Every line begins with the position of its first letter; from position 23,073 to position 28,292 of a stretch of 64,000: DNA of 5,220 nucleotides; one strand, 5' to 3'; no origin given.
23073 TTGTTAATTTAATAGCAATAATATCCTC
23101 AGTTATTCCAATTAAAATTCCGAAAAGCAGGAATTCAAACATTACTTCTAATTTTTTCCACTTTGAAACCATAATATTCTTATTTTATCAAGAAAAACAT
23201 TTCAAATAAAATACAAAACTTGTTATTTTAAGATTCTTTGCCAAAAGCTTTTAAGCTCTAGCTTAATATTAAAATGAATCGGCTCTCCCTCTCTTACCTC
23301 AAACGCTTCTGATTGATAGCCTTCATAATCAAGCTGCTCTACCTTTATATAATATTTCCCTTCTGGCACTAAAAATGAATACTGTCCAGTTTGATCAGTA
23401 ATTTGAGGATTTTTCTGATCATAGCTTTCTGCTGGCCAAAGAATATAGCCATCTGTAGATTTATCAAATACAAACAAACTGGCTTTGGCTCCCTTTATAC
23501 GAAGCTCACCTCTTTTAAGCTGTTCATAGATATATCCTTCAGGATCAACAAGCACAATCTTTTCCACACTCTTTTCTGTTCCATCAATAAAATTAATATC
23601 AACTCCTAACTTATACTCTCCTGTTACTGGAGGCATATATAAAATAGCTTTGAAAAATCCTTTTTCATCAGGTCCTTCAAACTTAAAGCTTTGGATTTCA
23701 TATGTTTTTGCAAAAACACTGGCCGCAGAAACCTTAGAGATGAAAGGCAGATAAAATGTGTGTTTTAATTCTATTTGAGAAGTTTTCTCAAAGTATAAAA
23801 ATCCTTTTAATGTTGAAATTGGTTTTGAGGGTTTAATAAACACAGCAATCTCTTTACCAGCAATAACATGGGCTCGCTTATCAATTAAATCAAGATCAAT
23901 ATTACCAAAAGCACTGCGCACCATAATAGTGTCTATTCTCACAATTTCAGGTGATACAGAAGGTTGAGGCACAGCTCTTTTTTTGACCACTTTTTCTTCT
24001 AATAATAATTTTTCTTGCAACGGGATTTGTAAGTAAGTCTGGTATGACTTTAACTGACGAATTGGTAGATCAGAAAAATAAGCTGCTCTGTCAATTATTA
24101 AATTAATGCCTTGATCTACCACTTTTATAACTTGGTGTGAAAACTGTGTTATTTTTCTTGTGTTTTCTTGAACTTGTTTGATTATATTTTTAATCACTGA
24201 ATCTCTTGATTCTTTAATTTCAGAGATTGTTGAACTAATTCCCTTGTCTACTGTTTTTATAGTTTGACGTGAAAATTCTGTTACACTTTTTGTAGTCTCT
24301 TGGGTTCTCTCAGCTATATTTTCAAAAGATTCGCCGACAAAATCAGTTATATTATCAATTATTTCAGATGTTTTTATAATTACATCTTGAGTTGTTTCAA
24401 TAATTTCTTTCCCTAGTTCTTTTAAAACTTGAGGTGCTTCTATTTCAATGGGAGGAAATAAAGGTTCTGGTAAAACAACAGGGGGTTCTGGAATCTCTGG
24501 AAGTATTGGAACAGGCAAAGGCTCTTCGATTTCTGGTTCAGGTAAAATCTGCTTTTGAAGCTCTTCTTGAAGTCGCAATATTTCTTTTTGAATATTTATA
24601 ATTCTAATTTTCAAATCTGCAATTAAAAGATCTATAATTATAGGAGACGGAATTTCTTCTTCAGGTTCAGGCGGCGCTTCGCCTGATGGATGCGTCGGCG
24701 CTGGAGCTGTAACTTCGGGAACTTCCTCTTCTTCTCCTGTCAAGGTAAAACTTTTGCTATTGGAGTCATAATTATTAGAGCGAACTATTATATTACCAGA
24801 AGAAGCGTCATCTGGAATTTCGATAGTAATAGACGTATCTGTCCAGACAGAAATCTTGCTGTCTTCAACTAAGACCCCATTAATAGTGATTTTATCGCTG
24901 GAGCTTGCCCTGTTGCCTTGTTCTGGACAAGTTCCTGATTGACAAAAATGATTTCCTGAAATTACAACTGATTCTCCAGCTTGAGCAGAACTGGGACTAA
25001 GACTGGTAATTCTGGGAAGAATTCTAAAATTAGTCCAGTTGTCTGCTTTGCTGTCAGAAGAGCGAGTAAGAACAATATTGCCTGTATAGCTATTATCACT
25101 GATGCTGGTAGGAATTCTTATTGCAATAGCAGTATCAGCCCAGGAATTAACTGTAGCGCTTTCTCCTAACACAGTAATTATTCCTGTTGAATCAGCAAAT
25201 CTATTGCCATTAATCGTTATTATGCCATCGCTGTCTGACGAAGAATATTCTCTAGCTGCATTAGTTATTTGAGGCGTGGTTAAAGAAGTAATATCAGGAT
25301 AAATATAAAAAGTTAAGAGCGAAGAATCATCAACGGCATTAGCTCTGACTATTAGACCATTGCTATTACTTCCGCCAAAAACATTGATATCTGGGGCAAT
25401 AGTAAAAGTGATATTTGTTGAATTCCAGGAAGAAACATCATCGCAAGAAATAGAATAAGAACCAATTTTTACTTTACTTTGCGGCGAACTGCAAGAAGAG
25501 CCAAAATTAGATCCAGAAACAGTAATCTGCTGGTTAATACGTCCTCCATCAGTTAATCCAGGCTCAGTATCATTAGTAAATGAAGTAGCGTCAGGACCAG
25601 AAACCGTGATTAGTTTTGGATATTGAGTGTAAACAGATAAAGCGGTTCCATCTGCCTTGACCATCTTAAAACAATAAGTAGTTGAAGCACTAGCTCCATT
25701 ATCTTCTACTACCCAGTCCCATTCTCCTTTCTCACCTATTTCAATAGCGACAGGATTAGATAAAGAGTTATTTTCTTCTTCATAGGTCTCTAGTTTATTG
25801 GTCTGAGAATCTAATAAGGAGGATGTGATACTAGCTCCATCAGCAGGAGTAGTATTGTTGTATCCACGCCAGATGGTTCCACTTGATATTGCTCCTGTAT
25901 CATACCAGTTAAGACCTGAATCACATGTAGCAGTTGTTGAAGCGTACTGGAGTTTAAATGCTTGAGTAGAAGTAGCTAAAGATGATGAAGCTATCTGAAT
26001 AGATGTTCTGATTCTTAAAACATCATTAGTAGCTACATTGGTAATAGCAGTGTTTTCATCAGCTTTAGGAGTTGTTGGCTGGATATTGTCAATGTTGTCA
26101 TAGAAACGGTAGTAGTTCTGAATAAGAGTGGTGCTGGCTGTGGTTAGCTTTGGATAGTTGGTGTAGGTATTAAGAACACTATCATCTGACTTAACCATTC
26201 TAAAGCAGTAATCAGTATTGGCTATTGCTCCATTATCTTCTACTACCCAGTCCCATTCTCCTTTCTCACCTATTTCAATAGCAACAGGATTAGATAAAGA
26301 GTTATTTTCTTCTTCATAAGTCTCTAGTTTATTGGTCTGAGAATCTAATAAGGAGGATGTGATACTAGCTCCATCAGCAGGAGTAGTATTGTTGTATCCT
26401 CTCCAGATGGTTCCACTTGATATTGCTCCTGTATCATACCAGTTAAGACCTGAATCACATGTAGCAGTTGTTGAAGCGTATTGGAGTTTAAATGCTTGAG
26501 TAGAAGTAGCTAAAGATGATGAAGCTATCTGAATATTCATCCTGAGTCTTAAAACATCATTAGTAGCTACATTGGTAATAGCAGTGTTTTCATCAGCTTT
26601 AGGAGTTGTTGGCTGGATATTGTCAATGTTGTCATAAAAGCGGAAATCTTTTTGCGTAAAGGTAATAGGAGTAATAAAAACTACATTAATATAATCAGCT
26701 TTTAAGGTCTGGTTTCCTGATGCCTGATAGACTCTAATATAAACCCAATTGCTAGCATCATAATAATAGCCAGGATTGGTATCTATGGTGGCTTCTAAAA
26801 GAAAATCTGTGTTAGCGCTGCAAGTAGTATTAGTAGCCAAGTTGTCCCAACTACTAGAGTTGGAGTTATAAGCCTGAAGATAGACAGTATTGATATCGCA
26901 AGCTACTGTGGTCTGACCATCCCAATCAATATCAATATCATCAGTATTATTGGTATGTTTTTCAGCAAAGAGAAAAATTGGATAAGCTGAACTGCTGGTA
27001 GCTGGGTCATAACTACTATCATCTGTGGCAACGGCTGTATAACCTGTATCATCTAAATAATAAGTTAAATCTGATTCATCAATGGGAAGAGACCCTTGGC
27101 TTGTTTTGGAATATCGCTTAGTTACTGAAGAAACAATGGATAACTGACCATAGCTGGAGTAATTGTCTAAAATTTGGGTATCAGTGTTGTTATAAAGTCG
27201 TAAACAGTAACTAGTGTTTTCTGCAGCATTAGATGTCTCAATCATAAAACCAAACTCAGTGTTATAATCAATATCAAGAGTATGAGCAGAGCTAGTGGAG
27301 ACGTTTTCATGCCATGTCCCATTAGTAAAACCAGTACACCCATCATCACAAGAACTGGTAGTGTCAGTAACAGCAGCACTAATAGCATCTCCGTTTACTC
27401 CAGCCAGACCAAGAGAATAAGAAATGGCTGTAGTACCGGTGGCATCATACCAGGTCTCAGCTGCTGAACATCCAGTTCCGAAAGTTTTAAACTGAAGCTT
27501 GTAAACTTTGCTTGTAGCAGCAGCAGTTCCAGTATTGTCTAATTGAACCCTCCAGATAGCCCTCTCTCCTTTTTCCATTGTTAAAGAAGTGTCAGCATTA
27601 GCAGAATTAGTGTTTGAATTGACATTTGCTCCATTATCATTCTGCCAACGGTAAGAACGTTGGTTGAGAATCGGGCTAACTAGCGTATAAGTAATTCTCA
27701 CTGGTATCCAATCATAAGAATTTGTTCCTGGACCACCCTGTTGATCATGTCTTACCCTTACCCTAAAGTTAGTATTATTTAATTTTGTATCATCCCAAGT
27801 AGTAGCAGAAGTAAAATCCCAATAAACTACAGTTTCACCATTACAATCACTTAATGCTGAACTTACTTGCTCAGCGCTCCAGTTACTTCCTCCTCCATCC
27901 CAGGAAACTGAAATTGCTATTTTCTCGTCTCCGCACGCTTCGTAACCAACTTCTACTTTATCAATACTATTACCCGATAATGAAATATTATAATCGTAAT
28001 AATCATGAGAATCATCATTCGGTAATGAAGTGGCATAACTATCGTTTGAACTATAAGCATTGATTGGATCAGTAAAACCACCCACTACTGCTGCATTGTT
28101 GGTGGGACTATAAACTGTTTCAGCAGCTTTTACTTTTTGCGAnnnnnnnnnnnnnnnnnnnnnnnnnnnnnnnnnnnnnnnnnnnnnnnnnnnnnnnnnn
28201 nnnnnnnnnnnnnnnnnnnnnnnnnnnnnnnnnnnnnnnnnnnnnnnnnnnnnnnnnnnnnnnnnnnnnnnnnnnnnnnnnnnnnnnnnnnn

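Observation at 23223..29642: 2139-aa surface protein with a 475-aa polybasic cytoplasmic head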

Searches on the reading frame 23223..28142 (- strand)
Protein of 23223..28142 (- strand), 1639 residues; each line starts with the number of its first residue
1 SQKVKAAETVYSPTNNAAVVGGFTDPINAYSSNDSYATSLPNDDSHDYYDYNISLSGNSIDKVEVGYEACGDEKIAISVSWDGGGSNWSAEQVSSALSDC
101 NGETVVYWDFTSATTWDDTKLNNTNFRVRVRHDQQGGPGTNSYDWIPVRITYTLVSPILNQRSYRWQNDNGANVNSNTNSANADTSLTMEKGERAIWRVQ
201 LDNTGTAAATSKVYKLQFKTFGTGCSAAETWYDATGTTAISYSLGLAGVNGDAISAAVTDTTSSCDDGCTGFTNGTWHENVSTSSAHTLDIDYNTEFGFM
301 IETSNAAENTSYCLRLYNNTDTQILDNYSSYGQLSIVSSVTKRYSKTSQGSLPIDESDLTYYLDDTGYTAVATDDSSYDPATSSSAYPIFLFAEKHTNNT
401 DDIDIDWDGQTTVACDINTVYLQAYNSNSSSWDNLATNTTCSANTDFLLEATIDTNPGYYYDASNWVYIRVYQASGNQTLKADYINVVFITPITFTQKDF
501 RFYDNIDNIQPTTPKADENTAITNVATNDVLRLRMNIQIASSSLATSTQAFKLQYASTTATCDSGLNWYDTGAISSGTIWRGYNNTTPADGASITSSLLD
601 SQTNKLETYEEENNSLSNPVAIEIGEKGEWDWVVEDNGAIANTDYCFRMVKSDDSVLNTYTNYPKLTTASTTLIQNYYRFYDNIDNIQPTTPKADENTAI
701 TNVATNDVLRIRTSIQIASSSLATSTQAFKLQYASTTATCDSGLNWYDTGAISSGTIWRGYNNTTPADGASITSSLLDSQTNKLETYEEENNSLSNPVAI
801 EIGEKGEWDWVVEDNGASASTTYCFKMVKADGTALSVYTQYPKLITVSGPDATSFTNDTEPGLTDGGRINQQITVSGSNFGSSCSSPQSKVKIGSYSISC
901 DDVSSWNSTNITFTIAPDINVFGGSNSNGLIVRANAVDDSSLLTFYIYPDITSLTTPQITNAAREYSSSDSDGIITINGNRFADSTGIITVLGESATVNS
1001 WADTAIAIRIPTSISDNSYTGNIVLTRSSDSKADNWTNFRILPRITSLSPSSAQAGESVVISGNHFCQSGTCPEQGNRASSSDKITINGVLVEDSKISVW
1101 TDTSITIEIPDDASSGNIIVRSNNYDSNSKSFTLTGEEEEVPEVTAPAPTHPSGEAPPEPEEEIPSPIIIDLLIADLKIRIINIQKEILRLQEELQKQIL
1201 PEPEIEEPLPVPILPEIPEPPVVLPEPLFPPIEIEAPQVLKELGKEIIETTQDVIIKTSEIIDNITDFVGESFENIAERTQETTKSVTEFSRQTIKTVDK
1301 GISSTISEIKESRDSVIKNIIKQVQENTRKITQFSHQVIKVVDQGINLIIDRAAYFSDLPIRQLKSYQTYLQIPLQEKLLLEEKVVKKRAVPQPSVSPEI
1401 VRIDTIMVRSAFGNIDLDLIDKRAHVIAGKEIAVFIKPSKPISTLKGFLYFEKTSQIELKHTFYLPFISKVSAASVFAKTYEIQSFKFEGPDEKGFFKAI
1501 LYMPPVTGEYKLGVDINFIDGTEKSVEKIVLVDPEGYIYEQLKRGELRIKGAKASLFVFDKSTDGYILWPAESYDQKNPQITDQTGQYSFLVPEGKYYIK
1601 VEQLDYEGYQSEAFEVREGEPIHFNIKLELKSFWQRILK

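Call 23: search_solved_structures(query=window:23223-28142:-, max_evalue=0.1)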
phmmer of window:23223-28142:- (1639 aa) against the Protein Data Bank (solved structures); distinct sequences matched with E-value up to 0.1: 0.

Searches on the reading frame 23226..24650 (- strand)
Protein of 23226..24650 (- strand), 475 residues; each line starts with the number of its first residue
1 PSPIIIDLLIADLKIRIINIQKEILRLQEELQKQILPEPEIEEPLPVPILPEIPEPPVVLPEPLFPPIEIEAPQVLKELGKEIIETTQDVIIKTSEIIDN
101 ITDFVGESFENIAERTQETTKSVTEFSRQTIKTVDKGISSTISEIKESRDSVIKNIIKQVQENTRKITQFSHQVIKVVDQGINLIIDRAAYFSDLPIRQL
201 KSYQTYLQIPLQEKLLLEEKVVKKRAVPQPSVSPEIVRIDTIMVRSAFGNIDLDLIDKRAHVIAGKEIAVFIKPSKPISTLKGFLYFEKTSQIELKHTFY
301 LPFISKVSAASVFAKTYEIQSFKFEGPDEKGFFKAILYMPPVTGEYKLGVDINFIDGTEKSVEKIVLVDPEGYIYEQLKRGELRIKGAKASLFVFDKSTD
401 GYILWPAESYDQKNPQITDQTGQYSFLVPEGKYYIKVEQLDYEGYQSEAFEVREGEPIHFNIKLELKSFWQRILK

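Call 22: search_protein_families(library=pfam, proteins=[window:23226-24650:-], max_evalue=10)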
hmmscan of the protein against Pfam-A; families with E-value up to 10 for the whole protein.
seq(475 aa): 16 families
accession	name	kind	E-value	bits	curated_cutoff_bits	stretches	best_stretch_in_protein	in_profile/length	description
PF13620.12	CarboxypepD_reg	-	2.8e-05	24.8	32.3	1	417-465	33-82/82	Carboxypeptidase regulatory-like domain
PF21896.2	Talin_IBS2B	-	0.019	15.3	27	1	81-131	62-112/118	Talin IBS2B domain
PF11363.13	DUF3164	-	0.072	13.1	23.7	1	140-185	13-58/194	Protein of unknown function (DUF3164)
PF10157.14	BORCS6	-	0.088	13.4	35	1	105-175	19-91/101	BLOC-1-related complex sub-unit 6 C-terminal helix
PF11098.13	Chlorosome_CsmC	-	0.12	12.8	26.3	1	82-165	48-137/139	Chlorosome envelope protein C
PF18433.6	DUF5610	-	0.17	12.8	26.4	1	93-147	38-91/117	Domain of unknown function (DUF5610)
PF18652.6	Adhesin_P1_N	-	0.29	11.9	27.1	1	132-173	36-77/106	Adhesin P1 N-terminal domain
PF17210.9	SdrD_B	-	0.44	11.2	29.7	1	415-439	41-66/112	SdrD B-like domain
PF05478.16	Prominin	-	0.46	9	34.3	1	78-172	303-407/799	Prominin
PF11155.13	DUF2935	-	0.59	11.1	24.4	1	106-179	40-93/121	Domain of unknown function (DUF2935)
PF07464.16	ApoLp-III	-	0.95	10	36.3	1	73-179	9-111/146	Apolipophorin-III precursor (apoLp-III)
PF06698.16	DUF1192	-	1.2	9.8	25.5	1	10-33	22-45/58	Protein of unknown function (DUF1192)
PF10368.14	YkyA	-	1.8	8.7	28.8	0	74-158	25-112/186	Putative cell-wall binding lipoprotein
PF06911.18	Senescence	-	2.2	8.6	24.6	1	110-190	15-86/184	Senescence domain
PF24999.1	LAMB4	-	3.4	8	27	1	4-40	29-64/66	Laminin subunit beta-4-like domain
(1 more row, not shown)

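Call 82: search_solved_structures(query=window:23226-24452:-, max_evalue=1)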
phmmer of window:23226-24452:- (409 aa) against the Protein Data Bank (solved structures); distinct sequences matched with E-value up to 1: 2.
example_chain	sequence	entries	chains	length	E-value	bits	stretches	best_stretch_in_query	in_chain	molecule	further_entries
2i33_A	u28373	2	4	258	0.35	13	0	10-63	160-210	Acid phosphatase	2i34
1rh1_A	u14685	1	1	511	0.62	12.2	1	20-79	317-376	Colicin B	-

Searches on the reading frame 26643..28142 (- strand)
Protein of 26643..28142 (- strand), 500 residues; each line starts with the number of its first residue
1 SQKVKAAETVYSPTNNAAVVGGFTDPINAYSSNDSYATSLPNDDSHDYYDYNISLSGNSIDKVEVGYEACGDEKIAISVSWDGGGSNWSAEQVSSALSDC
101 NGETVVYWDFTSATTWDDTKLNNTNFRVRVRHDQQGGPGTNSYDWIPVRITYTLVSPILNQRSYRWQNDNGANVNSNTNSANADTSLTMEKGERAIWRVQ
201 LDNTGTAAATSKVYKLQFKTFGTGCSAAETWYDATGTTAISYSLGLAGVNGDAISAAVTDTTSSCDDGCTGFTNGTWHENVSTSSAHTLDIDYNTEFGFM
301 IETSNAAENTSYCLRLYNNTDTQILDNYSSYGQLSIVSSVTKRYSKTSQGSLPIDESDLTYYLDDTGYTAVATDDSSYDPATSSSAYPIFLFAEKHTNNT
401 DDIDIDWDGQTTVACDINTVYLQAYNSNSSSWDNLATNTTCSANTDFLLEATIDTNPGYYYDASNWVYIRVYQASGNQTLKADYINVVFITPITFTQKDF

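Call 55: find_homologous_proteins(query=window:26643-28142:-, max_evalue=0.001)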
Query window:26643-28142:- (500 aa): 8 proteins with E <= 0.001 among 8000 candidates.
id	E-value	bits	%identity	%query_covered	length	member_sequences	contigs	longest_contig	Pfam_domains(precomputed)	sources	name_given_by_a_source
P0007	7.2e-149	515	59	69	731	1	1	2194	-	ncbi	ncbi:MAG: hypothetical protein ACXABY_36940, partial [Candidatus Thorarchaeota archaeon]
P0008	6.0e-137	476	67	59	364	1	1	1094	-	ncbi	ncbi:hypothetical protein LCGC14_3003600, partial [marine sediment metagenome]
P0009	6.0e-101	357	53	76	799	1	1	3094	-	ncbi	-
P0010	6.9e-75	271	46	68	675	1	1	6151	PF14522.12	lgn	-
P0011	6.3e-36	143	38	43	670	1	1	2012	-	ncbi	ncbi:MAG: hypothetical protein ACXABY_34235, partial [Candidatus Thorarchaeota archaeon]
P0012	2.9e-9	55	41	22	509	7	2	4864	PF10102.15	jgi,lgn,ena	-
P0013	2.0e-7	49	35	28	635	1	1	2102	PF00082.28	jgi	jgi:subtilisin family serine protease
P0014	6.7e-4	37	35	22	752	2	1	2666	-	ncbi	-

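Call 66: predict_structure(alignment_id=A5)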
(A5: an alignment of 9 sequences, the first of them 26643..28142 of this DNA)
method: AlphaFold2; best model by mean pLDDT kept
length: 500 residues; sequences in the alignment: 9
mean_pLDDT: 53.8   pTM: 0.46
mean pLDDT of the five models: 53.8, 51.9, 50.5, 48.6, 45.5
residues with pLDDT >= 90: 0; 70-90: 84; 50-70: 208; < 50: 208
segments of 3 or more residues with pLDDT < 50: 1-46, 56-63, 68-70, 83-124, 135-148, 150-158, 179-183, 205-209, 250-252, 255-257, 262-268, 340-367, 395-399, 406-411, 482-486, 492-500
pLDDT, mean of each block of 10 residues (from residue 1): 26 26 27 32 47 50 48 53 46 42 45 41 51 49 43 47 64 54 58 71 53 78 65 72 55 51 47 54 57 63 74 80 61 71 39 33 44 59 62 51 49 64 77 78 59 57 65 65 49 36
secondary structure, 60 per line:
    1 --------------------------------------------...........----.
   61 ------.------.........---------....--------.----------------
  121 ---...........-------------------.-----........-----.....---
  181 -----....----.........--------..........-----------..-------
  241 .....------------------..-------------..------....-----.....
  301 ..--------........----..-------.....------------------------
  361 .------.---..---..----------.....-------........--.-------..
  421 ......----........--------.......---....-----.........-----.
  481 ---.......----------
elements in order: E45-55 E74-82 E92-95 E124-134 E160-167 E173-177 E186-189 E194-202 E211-220 E241-245 E287-290 E296-302 E311-318 E332-336 E389-393 E401-408 E419-426 E431-438 E447-453 H457-460 E466-474 E484-490

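Call 71: fold_search(model_id=the predicted structure, library=pdb)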
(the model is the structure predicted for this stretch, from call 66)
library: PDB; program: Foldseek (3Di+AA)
matches with E <= 10: 1338; with E <= 0.001: 0
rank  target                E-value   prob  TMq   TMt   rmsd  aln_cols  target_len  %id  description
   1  8cml_E                1.1e-03  0.41  0.12  0.10  26.9       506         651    7  Cryo-EM structure of complement C5 in complex with nanobodies UNbC5-1 and UNbC5-2 (released 2023-09-27)
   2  3kpt_A                2.6e-03  0.41  0.16  0.20  18.4       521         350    8  Crystal structure of BcpA, the major pilin subunit of Bacillus cereus (released 2009-11-24)
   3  3kpt_B                4.1e-03  0.44  0.16  0.21  19.0       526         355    9  Crystal structure of BcpA, the major pilin subunit of Bacillus cereus (released 2009-11-24)
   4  6ay0                  9.3e-03  0.66  0.14  0.22  21.9       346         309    9  Crystal structure of H108A peptidylglycine alpha-hydroxylating monooxygenase (PHM) soaked with peptide (released 2018-07-18)
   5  3rkp_A                9.8e-03  0.30  0.16  0.21  18.8       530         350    8  Crystal structure of BcpA*(D312A), the major pilin subunit of Bacillus cereus (released 2012-05-30)
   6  8wa2_C                1.0e-02  0.20  0.14  0.06  22.7       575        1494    9  cryo-EM structure of native mastigonemes isolated from Chlamydomonas reinhardtii at 3.0 angstrom resolution (released 2024-04-10)
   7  7u6f_B3               1.2e-02  0.33  0.15  0.22  21.1       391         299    8  Mouse retromer (VPS26/VPS35/VPS29) heterotrimers (released 2022-10-12)
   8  4u4j                  1.2e-02  0.23  0.15  0.06  29.5       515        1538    8  Crystal structure of Salmonella alpha-2-macroglobulin mutant Y1175G (released 2014-09-17)
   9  8rtq_AAA              1.6e-02  0.41  0.15  0.14  20.1       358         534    8  Bilirubin oxidase from Myrothecium verrucaria with G395T mutation (released 2025-08-06)
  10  4u48                  1.6e-02  0.23  0.16  0.07  28.4       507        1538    8  Crystal structure of Salmonella alpha-2-macroglobulin (released 2014-09-17)
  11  8wxd_A                1.6e-02  0.28  0.18  0.20  19.7       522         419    8  Crystal Structure of shaft pilin PilA from Streptococcus sanguinis (released 2025-05-07)
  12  7q1y_A                1.7e-02  0.10  0.11  0.06  32.4       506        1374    8  X-ray structure of human A2ML1 (released 2022-04-20)
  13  1kiu_B                2.0e-02  0.18  0.12  0.18  20.9       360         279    9  FimH adhesin Q133N mutant-FimC chaperone complex with methyl-alpha-D-mannose (released 2002-06-05)
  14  7b17_B                2.1e-02  0.57  0.17  0.30  15.7       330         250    9  SARS-CoV-spike RBD bound to two neutralising nanobodies. (released 2021-02-10)
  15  4ofq_A                2.2e-02  0.41  0.18  0.24  18.9       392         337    8  Structure of the C-terminal domain of the Streptococcus pyogenes antigen I/II-family protein AspA (released 2014-03-12)
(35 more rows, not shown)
